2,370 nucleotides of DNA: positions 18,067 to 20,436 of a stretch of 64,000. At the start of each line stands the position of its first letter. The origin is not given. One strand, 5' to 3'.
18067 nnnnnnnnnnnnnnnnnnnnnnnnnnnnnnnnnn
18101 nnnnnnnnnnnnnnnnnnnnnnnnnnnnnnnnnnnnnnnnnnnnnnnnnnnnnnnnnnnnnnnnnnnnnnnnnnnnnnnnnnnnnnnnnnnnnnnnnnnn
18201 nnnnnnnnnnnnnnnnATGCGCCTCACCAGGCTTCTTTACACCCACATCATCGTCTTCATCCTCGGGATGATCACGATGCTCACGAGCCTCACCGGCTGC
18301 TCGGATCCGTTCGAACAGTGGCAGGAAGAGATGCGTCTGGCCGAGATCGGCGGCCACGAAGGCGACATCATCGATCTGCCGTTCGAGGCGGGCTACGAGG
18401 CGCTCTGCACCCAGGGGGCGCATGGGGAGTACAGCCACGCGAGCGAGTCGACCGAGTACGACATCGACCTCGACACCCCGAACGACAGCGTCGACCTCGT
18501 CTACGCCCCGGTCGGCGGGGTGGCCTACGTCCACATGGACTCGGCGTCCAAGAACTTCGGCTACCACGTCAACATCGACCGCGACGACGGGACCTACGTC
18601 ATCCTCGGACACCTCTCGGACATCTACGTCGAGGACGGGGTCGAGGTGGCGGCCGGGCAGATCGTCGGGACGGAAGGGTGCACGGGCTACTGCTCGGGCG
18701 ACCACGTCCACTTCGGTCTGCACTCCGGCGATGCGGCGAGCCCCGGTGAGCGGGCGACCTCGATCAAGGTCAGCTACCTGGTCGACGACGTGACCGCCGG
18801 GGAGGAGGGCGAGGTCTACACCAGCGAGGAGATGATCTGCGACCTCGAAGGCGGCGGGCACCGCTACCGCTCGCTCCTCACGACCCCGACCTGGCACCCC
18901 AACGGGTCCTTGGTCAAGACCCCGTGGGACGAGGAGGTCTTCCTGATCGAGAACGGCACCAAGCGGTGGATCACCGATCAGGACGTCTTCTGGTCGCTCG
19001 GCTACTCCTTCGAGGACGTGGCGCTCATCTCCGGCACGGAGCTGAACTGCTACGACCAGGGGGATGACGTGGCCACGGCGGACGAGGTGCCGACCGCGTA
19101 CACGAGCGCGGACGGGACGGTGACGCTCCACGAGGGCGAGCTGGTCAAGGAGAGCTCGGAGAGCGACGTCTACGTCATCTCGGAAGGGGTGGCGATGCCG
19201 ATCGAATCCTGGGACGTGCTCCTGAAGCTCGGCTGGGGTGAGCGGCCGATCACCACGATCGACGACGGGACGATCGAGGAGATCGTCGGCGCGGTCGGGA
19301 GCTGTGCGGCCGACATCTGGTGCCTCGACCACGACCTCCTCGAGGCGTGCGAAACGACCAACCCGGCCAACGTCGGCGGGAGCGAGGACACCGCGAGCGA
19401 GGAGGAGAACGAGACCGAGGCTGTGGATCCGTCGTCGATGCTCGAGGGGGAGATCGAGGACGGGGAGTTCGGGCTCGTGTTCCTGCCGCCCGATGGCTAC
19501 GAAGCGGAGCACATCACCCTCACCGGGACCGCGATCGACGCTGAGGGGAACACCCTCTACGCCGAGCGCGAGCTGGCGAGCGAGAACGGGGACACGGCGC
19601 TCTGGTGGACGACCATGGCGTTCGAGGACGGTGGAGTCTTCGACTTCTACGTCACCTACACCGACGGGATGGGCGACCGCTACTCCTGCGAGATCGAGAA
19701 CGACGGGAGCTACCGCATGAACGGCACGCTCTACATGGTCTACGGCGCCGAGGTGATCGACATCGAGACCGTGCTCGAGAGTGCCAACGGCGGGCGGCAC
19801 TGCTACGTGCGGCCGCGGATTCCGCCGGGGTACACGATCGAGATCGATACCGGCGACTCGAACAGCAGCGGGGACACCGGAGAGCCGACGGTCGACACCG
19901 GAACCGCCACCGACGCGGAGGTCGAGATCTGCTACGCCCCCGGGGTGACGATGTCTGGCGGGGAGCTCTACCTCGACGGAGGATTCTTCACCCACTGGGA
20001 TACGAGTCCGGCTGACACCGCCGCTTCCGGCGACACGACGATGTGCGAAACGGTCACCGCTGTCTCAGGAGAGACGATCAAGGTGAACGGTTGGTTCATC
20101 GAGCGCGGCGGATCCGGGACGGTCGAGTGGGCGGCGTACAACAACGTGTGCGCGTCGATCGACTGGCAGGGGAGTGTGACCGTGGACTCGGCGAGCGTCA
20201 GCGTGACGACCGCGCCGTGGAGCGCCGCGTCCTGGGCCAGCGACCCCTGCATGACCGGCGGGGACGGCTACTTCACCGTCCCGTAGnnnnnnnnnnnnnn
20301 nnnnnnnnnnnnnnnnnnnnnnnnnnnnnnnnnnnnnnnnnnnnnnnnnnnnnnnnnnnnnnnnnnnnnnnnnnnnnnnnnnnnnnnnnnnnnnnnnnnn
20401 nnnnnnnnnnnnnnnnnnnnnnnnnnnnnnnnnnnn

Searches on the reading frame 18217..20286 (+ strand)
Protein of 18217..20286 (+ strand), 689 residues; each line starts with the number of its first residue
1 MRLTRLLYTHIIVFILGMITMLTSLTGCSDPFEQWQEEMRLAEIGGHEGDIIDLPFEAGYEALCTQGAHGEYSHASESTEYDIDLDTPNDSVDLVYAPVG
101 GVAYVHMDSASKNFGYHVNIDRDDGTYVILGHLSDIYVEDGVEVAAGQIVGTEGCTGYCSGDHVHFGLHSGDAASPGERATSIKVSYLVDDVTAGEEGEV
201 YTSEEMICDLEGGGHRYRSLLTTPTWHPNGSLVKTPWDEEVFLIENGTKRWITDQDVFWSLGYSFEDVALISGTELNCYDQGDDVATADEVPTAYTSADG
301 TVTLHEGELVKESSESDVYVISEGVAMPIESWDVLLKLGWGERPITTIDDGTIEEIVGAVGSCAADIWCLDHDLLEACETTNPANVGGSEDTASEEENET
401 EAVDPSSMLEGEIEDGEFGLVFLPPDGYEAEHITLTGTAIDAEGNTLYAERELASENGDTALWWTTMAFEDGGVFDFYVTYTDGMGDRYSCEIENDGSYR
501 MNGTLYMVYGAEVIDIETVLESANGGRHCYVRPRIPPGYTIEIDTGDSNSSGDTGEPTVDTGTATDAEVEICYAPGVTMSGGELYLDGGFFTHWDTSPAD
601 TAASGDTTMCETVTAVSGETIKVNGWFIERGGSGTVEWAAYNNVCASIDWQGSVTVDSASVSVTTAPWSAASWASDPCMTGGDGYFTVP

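Call 10: search_protein_families(library=pfam, proteins=[window:18217-20286:+], max_evalue=0.01)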
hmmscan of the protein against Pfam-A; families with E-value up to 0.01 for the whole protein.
window:18217-20286:+ (689 aa): 1 family
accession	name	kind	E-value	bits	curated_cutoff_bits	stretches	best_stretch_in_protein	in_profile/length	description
PF01551.29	Peptidase_M23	-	1.4e-13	51.2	28.7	1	84-171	7-90/96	Peptidase family M23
